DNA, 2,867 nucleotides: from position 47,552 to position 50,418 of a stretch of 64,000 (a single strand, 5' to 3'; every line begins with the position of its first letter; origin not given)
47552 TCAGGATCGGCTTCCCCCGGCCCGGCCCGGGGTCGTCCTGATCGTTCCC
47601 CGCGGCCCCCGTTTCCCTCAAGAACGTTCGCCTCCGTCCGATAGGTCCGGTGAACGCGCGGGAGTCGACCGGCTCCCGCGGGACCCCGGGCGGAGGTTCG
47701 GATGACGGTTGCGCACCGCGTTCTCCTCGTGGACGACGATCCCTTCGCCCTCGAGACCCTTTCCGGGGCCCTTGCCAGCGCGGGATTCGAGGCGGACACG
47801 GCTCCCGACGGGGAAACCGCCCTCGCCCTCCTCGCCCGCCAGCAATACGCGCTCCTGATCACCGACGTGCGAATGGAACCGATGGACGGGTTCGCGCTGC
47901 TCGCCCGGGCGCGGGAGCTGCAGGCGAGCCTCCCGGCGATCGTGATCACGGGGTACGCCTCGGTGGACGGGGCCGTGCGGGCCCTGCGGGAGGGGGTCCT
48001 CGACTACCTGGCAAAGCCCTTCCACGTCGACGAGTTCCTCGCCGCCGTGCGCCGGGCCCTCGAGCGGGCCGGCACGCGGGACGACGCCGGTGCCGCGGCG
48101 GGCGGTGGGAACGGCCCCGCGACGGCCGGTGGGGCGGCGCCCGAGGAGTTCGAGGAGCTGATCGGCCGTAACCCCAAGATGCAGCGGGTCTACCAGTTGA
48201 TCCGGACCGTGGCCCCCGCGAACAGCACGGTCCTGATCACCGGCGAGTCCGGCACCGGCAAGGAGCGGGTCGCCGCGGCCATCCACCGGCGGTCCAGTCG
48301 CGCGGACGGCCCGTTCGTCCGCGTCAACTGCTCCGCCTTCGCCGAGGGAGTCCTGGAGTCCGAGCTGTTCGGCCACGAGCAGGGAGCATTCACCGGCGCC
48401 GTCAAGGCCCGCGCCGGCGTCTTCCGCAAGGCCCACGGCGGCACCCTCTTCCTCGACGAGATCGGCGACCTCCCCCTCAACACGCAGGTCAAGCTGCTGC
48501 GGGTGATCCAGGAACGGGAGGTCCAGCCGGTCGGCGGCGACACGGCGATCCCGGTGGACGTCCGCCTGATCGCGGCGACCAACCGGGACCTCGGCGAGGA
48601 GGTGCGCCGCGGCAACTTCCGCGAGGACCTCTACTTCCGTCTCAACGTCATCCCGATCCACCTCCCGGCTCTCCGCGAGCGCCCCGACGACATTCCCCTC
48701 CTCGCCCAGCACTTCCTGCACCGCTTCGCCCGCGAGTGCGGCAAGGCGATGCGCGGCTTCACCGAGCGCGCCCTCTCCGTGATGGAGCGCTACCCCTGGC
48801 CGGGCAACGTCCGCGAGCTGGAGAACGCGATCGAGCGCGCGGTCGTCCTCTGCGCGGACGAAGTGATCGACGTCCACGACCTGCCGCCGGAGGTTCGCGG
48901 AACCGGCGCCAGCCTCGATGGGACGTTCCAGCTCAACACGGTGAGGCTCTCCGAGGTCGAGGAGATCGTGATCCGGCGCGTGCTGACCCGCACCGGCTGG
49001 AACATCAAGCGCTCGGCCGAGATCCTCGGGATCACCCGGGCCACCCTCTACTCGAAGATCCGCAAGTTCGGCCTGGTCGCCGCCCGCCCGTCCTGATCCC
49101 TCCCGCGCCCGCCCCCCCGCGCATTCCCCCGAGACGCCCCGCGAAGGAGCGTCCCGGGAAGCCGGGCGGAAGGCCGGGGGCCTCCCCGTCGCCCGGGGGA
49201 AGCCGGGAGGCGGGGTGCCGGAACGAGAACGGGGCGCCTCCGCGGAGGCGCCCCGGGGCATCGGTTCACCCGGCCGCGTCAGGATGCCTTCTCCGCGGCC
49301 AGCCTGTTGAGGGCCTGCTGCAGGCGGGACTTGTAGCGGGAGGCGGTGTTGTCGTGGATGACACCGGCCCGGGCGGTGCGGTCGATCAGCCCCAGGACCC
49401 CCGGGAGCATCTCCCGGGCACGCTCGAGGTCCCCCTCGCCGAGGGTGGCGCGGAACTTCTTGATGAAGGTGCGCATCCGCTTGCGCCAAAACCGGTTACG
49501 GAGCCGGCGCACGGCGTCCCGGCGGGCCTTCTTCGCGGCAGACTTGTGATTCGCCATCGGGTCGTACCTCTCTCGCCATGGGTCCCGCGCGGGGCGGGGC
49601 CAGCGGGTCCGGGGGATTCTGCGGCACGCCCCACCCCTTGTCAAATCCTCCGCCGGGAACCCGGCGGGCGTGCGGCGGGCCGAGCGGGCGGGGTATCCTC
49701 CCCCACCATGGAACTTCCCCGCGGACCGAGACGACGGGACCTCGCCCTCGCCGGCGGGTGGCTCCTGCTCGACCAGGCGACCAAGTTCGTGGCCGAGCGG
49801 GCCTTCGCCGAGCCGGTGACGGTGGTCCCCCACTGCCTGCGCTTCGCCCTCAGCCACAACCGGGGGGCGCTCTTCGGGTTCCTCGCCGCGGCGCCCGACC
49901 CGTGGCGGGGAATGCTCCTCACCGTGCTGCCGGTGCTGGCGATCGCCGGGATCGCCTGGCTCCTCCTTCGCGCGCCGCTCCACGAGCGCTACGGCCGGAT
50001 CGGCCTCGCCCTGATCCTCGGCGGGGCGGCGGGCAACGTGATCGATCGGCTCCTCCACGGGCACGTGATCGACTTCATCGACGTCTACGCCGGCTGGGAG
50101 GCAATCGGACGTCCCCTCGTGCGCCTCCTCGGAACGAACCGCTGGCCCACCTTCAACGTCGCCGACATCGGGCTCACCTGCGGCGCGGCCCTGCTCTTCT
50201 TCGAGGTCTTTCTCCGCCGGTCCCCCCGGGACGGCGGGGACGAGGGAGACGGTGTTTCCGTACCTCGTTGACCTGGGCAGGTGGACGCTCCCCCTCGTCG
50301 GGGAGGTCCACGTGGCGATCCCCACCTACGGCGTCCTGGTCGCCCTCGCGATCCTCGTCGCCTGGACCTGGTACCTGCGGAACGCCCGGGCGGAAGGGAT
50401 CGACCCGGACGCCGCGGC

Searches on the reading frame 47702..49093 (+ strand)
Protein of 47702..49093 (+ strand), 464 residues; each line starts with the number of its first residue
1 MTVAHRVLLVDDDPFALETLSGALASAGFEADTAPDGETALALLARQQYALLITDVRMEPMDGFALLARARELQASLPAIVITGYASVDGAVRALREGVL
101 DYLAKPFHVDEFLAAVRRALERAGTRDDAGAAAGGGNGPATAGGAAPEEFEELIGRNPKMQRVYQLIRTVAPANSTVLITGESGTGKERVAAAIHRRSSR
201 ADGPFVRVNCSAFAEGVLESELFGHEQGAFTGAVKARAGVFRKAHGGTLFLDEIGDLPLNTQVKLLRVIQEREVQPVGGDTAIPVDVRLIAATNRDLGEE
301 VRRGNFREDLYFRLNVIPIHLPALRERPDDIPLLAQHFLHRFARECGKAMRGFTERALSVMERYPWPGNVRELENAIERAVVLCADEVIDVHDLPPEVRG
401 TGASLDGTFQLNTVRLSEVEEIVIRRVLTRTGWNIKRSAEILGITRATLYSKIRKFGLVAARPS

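Call 26: search_protein_families(library=pfam, proteins=[window:47702-49093:+], max_evalue=0.001)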
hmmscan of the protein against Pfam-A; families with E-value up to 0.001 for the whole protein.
window:47702-49093:+ (464 aa): 9 families
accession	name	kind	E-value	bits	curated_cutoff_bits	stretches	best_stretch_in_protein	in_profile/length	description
PF00158.32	Sigma54_activat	-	2.7e-72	242.4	20.2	1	153-320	1-168/168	Sigma-54 interaction domain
PF25601.1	AAA_lid_14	-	3.3e-30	104.2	27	1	325-402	1-78/87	AAA+ ATPase lid domain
PF00072.30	Response_reg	-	6e-25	88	30.2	1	7-117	1-111/111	Response regulator receiver domain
PF14532.12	Sigma54_activ_2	-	1.5e-20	74.3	25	1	154-324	1-138/138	Sigma-54 interaction domain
PF02954.25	HTH_8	-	9.8e-13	48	22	1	416-456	2-42/42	Bacterial regulatory protein, Fis family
PF07728.20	AAA_5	-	4e-09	37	22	1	177-296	2-124/139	AAA domain (dynein-related subfamily)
PF13191.12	AAA_16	-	6.6e-07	30.4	32.6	1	152-224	1-80/167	AAA ATPase domain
PF00004.35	AAA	-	1.9e-05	25.6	21.2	1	177-313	1-130/131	ATPase family associated with various cellular activities (AAA)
PF07724.20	AAA_2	-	0.0004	20.9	27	1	175-297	4-127/166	AAA domain (Cdc48 subfamily)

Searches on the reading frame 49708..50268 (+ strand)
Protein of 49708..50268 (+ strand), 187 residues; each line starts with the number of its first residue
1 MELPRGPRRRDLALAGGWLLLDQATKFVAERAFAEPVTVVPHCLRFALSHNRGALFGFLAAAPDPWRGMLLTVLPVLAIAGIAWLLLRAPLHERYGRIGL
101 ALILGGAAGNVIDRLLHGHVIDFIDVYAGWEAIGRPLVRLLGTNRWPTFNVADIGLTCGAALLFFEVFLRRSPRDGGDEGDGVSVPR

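Call 26: search_protein_families(library=pfam, proteins=[window:49708-50268:+], max_evalue=0.001)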
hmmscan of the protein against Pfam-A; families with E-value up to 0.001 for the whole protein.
seq(187 aa): 1 family
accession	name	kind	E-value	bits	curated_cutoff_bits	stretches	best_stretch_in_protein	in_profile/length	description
PF01252.23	Peptidase_A8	-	1.5e-36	126.1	25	1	17-168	4-141/142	Signal peptidase (SPase) II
